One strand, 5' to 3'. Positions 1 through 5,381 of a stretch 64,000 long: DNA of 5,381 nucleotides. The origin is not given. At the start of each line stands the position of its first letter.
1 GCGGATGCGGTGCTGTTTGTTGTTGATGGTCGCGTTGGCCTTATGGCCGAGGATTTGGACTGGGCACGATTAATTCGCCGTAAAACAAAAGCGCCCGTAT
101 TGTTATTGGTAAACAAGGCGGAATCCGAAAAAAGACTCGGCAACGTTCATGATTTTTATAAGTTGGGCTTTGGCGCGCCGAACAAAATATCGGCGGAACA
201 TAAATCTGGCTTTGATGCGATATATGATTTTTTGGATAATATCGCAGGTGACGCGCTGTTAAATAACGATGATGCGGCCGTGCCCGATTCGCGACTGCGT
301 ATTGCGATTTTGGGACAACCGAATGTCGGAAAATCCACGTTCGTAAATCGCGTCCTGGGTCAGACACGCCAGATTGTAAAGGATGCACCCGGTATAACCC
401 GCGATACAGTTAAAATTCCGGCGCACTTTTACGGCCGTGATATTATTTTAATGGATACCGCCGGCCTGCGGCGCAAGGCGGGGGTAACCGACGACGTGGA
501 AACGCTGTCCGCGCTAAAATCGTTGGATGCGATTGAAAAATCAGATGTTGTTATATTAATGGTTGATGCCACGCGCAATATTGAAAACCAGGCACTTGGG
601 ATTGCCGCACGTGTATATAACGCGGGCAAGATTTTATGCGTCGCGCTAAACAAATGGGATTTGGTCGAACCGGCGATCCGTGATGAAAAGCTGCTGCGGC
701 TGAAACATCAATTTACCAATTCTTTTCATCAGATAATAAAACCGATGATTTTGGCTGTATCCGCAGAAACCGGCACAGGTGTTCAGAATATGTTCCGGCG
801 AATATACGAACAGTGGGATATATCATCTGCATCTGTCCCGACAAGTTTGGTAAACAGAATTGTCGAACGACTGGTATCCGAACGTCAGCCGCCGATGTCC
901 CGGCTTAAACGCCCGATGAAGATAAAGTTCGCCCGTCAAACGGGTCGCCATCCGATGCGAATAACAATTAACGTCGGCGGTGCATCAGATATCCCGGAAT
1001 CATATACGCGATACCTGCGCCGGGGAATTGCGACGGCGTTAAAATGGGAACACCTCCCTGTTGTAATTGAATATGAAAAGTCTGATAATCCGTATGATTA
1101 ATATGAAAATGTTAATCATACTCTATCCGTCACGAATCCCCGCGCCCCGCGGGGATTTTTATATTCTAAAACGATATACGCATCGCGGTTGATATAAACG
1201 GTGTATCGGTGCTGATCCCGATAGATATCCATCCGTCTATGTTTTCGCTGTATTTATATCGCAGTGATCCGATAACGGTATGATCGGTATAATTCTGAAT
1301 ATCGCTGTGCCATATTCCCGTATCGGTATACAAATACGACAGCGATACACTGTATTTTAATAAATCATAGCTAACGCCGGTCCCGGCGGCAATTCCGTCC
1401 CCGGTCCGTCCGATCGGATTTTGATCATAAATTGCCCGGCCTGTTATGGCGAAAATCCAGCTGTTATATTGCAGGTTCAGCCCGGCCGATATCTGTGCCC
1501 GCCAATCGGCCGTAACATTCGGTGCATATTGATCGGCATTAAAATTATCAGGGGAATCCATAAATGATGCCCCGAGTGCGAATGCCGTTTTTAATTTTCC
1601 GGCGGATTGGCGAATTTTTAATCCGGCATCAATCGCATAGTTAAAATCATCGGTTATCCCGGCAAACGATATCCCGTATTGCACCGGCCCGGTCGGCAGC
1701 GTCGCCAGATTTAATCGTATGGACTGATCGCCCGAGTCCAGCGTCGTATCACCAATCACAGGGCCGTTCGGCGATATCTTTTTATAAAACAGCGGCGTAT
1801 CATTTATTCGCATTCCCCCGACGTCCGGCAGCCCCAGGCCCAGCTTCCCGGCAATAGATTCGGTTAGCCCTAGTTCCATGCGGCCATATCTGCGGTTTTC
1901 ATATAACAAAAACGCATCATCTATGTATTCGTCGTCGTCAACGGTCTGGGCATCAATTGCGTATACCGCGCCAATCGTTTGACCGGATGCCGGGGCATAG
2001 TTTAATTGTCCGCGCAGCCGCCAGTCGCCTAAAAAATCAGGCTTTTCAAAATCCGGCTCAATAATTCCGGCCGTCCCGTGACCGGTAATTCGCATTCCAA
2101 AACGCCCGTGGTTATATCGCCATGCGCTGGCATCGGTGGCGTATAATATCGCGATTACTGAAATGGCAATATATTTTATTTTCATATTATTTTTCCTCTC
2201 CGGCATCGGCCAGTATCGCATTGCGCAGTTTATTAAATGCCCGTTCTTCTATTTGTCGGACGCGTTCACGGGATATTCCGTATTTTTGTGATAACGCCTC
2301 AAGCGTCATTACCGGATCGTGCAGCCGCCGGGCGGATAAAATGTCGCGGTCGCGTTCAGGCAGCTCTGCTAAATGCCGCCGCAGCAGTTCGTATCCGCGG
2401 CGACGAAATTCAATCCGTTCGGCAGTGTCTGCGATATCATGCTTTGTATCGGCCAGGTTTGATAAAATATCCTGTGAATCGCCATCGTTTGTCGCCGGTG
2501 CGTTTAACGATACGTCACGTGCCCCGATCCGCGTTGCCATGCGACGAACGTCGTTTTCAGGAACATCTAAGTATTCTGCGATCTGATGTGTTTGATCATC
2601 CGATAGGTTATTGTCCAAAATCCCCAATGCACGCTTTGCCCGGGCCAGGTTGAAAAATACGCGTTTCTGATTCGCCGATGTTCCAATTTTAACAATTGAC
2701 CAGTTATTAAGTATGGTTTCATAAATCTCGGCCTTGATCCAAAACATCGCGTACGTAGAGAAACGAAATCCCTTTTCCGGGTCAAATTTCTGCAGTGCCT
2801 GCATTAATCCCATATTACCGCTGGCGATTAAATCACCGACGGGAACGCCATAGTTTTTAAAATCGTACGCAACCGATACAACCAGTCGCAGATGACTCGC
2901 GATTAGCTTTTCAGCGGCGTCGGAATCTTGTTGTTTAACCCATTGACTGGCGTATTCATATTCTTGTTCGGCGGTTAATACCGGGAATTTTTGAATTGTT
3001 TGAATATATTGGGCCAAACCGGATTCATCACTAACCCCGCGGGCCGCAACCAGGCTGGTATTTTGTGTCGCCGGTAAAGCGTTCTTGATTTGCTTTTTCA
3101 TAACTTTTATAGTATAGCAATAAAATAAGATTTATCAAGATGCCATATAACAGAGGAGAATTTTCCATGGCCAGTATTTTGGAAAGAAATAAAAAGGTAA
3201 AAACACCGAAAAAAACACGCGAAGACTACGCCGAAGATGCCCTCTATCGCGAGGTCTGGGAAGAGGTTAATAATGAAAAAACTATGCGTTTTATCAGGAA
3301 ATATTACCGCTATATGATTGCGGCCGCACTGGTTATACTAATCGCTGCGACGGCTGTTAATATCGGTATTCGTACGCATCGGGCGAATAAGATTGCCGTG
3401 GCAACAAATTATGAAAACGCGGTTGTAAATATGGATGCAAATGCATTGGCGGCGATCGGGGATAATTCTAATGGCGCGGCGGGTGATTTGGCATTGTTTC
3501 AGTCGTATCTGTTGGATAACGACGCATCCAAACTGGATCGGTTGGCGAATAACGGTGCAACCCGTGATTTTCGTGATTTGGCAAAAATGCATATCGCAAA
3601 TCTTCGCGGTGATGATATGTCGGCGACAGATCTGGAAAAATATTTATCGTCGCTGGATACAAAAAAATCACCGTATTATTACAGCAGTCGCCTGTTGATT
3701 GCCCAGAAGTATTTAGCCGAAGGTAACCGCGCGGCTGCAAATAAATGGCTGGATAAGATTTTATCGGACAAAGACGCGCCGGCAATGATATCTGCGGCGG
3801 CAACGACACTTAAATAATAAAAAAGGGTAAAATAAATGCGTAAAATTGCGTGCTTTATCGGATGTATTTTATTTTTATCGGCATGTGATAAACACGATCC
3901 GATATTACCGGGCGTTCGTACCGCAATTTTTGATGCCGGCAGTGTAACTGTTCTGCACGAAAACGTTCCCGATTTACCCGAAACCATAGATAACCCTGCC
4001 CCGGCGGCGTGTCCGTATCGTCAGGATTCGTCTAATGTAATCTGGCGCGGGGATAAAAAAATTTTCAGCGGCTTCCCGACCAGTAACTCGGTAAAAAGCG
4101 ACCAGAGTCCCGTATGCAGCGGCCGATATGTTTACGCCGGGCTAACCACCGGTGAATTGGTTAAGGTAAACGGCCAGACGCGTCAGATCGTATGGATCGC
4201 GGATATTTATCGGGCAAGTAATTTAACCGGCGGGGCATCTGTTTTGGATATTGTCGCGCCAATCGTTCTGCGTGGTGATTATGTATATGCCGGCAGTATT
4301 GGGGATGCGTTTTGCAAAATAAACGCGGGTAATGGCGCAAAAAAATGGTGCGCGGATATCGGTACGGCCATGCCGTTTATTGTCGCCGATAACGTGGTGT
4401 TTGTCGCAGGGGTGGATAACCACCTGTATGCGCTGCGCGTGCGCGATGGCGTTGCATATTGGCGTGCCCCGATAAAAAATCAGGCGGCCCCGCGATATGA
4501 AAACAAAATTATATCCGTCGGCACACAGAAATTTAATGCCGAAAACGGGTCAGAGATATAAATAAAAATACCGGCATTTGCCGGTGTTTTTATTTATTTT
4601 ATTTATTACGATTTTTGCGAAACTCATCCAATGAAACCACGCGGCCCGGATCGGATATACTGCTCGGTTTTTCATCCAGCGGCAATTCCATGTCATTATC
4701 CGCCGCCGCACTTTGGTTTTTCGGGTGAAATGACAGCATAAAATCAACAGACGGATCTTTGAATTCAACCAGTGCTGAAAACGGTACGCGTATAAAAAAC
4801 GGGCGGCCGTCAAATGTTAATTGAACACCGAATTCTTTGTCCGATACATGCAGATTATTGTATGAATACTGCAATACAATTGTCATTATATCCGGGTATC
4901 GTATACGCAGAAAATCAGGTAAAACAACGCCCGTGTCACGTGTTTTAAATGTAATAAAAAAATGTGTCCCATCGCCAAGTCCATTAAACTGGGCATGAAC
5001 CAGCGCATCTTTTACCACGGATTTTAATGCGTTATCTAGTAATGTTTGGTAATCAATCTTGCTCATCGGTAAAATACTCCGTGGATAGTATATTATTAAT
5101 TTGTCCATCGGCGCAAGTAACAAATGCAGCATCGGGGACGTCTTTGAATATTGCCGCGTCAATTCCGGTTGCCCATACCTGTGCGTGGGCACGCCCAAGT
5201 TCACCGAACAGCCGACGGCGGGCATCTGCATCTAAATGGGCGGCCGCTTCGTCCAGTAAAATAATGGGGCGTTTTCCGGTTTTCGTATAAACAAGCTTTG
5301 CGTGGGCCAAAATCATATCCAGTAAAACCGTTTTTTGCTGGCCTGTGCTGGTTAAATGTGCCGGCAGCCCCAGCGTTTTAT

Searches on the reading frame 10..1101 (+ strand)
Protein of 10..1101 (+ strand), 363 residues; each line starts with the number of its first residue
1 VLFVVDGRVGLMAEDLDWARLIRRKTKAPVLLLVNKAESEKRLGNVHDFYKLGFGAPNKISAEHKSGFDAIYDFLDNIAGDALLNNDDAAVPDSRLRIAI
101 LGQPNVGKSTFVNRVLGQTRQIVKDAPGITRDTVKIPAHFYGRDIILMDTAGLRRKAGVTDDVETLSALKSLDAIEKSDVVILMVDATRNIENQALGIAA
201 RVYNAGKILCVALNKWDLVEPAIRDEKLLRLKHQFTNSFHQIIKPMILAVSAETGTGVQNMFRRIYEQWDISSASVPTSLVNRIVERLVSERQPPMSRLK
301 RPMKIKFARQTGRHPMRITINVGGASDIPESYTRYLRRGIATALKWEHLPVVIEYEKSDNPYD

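Call 15: search_protein_families(library=pfam, proteins=[window:10-1101:+], max_evalue=0.001)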
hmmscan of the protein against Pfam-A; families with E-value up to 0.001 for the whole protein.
window:10-1101:+ (363 aa): 8 families
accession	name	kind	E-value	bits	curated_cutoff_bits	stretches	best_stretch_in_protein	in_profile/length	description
PF01926.29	MMR_HSR1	-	2.1e-23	83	21.9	1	97-215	1-113/113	50S ribosome-binding GTPase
PF14714.11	KH_dom-like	-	4.6e-15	56.1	27.3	1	276-354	2-79/81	KH-domain-like of EngA bacterial GTPase enzymes, C-terminal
PF02421.24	FeoB_N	-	1.7e-12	47.5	27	1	97-262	2-153/156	Ferrous iron transport protein B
PF00009.33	GTP_EFTU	-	2.9e-12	47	26.5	1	174-267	89-184/188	Elongation factor Tu GTP binding domain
PF00350.29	Dynamin_N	-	7.2e-05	23.3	27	0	98-136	1-38/168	Dynamin family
PF03308.22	MeaB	-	7.9e-05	22.2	23.1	0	197-274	164-240/273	Methylmalonyl Co-A mutase-associated GTPase MeaB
PF04548.22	AIG1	-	0.00077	19.3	27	0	96-193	1-98/212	AIG1 family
PF03193.22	RsgA_GTPase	-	0.00093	19.5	30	0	98-125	109-136/174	RsgA GTPase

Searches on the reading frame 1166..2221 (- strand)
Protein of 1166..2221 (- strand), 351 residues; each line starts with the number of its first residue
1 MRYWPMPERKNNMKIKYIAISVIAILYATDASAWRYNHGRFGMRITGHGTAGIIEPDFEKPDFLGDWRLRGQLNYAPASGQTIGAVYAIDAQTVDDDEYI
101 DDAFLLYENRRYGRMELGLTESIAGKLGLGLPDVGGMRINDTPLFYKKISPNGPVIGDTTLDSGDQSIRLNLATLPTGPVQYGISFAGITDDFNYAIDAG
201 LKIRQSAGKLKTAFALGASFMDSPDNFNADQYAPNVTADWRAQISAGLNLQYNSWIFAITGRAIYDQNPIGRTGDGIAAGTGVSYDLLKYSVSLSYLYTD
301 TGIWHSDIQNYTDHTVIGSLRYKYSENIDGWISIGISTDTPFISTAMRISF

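Call 15: search_protein_families(library=pfam, proteins=[window:1166-2221:-], max_evalue=0.001)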
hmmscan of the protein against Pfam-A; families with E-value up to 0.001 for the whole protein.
window:1166-2221:- (351 aa): 0 families

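Call 78: find_encoding_contigs(protein=window:1166-2221:-, flank=10000, max_places=2)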
Protein window:1166-2221:- (351 aa): no gene with exactly this product is on record in the collection.

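Call 80: find_encoding_contigs(protein=window:1166-2185:-, flank=10000, max_places=3)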
Protein window:1166-2185:- (339 aa): 13 contigs read that carry it; 3 places shown.
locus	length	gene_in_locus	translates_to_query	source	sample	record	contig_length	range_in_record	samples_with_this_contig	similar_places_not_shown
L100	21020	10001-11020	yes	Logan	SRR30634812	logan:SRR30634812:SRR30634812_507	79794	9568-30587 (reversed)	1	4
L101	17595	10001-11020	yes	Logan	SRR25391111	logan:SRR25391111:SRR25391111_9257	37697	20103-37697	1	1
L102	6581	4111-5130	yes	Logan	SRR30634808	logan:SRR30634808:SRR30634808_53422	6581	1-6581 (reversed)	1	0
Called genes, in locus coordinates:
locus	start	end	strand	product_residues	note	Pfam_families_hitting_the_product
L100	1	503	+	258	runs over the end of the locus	PF03167:UDG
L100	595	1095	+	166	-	PF05198:IF3_N, PF00707:IF3_C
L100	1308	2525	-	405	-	PF12704:MacB_PCD, PF02687:FtsX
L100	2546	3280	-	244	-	PF00005:ABC_tran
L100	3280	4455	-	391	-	PF25917:BSH_RND, PF25973:BSH_CzcB, PF25984:BSH_YknX (weak), PF25876:HH_MFP_RND (weak), PF25893:HH_CzcB (weak), PF25954:Beta-barrel_RND_2, PF25990:Beta-barrel_YknX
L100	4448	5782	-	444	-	PF02321:OEP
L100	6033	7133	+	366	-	PF02463:SMC_N, PF13175:AAA_15 (faint), PF13476:AAA_23 (weak), PF13304:AAA_21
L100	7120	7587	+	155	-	PF04386:SspB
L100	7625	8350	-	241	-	PF13360:PQQ_2, PF13570:Beta-prop_ACSF4 (faint)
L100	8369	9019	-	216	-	-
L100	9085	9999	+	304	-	PF00140:Sigma70_r1_2 (weak), PF04542:Sigma70_r2, PF04545:Sigma70_r4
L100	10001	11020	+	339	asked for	-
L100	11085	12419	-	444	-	PF00350:Dynamin_N (faint), PF01926:MMR_HSR1, PF02421:FeoB_N, PF03193:RsgA_GTPase (faint), PF01926:MMR_HSR1, PF02421:FeoB_N, PF00009:GTP_EFTU (weak), PF14714:KH_dom-like, +2 more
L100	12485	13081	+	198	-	-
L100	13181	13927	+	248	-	-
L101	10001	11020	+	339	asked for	-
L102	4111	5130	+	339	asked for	-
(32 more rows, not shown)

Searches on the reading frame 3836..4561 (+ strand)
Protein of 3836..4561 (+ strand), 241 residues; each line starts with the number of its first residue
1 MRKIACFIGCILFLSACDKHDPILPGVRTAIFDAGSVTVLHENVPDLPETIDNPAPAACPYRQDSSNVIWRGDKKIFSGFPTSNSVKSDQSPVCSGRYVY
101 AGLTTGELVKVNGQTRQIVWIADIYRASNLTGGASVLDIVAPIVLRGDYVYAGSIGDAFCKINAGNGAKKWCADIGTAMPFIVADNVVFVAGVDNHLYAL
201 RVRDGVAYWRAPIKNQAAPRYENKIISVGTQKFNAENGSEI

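Call 15: search_protein_families(library=pfam, proteins=[window:3836-4561:+], max_evalue=0.001)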
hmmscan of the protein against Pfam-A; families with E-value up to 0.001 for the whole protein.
window:3836-4561:+ (241 aa): 2 families
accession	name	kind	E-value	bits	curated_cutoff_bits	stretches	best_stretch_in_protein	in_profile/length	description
PF13360.13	PQQ_2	-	9.2e-16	58.6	27.6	1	61-210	88-232/233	Outer membrane protein assembly factor BamB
PF13570.13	Beta-prop_ACSF4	-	5.5e-07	29.7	133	1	97-216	20-134/329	Beta-alanine-activating enzyme, beta-propeller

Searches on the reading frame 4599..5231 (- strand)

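Call 15: search_protein_families(library=pfam, proteins=[window:4599-5231:-], max_evalue=0.001)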
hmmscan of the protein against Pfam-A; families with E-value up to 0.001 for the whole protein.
window:4599-5231:- (210 aa): 1 family
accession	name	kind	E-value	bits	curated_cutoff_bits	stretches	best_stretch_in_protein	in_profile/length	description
PF04386.18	SspB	-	2.9e-27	96.1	27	1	66-182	4-120/156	Stringent starvation protein B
